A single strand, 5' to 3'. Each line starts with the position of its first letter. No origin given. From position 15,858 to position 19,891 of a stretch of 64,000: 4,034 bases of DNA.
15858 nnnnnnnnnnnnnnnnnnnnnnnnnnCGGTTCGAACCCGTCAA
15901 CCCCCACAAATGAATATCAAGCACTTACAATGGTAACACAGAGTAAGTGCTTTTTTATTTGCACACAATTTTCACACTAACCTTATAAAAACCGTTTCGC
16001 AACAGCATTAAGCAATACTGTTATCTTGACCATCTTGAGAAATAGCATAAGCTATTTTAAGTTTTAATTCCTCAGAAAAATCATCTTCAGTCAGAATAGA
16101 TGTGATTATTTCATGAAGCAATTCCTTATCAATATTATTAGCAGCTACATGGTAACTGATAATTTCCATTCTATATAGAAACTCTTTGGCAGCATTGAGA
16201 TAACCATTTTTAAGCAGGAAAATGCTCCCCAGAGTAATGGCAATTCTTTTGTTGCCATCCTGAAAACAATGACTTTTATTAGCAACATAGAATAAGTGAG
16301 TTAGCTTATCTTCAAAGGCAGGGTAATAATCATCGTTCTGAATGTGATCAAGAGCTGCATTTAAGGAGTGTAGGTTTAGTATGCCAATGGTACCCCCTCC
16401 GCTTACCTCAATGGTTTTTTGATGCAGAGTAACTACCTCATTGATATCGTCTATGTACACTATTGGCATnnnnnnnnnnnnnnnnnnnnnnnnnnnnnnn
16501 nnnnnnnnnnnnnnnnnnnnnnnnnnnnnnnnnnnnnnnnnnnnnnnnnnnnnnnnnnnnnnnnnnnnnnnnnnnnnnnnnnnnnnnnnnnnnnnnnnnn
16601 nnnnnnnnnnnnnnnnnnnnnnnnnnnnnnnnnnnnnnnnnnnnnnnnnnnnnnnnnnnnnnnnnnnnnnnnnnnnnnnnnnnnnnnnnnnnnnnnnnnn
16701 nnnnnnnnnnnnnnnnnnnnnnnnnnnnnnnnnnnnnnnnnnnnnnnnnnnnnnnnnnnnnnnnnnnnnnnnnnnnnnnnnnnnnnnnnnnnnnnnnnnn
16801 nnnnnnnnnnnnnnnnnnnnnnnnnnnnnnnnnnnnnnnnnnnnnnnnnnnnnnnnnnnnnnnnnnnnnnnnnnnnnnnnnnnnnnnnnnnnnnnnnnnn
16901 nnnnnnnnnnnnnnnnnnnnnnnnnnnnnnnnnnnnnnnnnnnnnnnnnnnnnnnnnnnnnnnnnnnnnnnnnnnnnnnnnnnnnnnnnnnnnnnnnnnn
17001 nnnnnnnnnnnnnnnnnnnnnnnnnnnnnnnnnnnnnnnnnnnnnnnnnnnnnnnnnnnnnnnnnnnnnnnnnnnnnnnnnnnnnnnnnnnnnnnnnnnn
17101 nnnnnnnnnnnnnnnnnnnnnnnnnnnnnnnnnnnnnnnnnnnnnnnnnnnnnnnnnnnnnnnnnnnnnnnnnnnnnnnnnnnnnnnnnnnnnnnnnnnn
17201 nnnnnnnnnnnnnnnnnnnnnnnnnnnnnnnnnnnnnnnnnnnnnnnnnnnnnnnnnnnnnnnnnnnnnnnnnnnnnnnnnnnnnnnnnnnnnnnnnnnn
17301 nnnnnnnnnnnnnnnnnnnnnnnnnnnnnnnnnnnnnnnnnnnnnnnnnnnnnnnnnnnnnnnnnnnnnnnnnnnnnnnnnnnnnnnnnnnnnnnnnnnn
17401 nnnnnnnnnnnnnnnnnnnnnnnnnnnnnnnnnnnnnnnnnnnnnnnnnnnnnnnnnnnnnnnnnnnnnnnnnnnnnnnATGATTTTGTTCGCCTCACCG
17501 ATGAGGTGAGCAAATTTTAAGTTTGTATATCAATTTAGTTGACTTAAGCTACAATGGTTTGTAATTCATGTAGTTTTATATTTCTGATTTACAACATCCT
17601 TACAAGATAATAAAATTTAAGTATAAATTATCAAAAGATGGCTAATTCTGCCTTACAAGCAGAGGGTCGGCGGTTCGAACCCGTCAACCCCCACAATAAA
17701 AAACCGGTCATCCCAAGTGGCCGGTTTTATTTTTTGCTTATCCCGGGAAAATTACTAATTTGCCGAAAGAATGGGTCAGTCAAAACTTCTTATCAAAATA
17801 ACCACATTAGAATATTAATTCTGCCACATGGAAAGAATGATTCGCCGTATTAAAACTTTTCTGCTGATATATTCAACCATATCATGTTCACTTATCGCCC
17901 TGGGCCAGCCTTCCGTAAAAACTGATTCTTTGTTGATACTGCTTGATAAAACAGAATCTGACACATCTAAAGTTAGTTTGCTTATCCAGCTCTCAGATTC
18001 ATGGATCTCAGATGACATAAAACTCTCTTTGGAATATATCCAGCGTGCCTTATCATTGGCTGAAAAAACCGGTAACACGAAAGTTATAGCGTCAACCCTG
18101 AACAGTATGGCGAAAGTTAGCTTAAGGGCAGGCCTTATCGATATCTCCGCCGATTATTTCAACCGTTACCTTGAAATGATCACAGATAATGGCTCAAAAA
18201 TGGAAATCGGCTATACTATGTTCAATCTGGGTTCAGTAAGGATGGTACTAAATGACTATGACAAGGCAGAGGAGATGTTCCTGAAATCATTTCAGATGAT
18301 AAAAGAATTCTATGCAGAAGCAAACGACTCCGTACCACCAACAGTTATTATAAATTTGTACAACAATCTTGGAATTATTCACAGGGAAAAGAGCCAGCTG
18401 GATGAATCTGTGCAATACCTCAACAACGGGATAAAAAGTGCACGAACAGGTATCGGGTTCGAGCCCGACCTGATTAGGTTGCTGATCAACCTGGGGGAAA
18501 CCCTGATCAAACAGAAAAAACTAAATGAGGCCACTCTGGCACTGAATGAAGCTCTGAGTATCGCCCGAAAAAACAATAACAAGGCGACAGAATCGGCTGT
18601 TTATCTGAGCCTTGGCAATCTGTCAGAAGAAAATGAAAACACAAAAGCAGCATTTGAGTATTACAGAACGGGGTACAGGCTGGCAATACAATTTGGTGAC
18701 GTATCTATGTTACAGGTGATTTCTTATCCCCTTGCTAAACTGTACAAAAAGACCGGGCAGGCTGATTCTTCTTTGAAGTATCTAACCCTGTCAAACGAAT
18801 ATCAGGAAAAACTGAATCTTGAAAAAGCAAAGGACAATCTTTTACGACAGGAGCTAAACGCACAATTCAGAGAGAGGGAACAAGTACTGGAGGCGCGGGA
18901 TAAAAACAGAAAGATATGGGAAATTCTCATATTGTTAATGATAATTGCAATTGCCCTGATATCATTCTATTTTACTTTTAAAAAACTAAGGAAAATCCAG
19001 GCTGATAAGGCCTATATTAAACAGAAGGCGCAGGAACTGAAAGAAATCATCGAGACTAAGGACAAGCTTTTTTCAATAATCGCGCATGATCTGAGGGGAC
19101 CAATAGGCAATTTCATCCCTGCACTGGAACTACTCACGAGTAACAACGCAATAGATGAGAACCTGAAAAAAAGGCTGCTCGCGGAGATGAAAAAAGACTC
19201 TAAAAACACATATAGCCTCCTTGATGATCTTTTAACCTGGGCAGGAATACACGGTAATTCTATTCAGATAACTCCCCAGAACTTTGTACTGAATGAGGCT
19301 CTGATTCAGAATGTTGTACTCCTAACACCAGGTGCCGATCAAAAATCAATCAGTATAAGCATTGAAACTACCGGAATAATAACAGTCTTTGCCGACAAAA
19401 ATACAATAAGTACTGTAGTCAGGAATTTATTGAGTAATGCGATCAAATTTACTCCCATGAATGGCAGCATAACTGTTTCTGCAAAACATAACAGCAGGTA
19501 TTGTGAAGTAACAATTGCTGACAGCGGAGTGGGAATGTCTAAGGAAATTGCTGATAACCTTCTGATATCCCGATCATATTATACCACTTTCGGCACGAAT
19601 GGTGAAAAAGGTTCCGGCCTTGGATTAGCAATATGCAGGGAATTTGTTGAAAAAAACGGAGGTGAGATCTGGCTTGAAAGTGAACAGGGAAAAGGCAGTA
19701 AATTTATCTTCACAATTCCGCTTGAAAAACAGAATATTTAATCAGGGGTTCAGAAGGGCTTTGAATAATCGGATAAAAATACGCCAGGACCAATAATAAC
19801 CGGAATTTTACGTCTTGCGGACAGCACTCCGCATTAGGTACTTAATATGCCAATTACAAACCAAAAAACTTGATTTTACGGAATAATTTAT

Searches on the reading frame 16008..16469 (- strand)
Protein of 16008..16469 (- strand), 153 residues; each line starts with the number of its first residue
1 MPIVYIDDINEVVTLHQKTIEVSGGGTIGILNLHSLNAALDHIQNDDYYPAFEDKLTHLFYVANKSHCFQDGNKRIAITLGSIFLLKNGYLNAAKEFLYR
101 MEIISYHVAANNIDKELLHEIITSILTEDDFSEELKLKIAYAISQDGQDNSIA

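Call 68: search_protein_families(library=pfam, proteins=[window:16008-16469:-], max_evalue=0.0001)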
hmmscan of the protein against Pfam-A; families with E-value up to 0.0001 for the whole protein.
window:16008-16469:- (153 aa): 1 family
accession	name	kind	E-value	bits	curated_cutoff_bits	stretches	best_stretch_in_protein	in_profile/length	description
PF02661.23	Fic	-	3.6e-08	34.6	24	1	9-85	4-93/93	Fic/DOC family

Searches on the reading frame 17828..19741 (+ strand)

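Call 68: search_protein_families(library=pfam, proteins=[window:17828-19741:+], max_evalue=0.0001)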
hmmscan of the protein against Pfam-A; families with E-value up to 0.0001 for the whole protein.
window:17828-19741:+ (637 aa): 7 families
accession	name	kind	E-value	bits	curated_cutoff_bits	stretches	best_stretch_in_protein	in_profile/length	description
PF02518.31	HATPase_c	-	3.6e-26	92.2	26.4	1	523-633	2-110/111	Histidine kinase-, DNA gyrase B-, and HSP90-like ATPase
PF13424.12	TPR_12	-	2.7e-21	76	30.1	2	175-248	3-77/77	Tetratricopeptide repeat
PF07719.23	TPR_2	-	2.9e-13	49.2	27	0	218-249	3-34/34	Tetratricopeptide repeat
PF13181.12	TPR_8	-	6.6e-13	48.2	25.7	0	217-249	2-34/34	Tetratricopeptide repeat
PF00515.34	TPR_1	-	5.7e-10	39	27.8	0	217-249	2-34/34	Tetratricopeptide repeat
PF17874.7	TPR_MalT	-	2.9e-08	33.8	45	0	67-207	20-154/336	MalT-like TPR region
PF13374.12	TPR_10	-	6e-05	23.4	27.5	0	218-248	4-34/42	Tetratricopeptide repeat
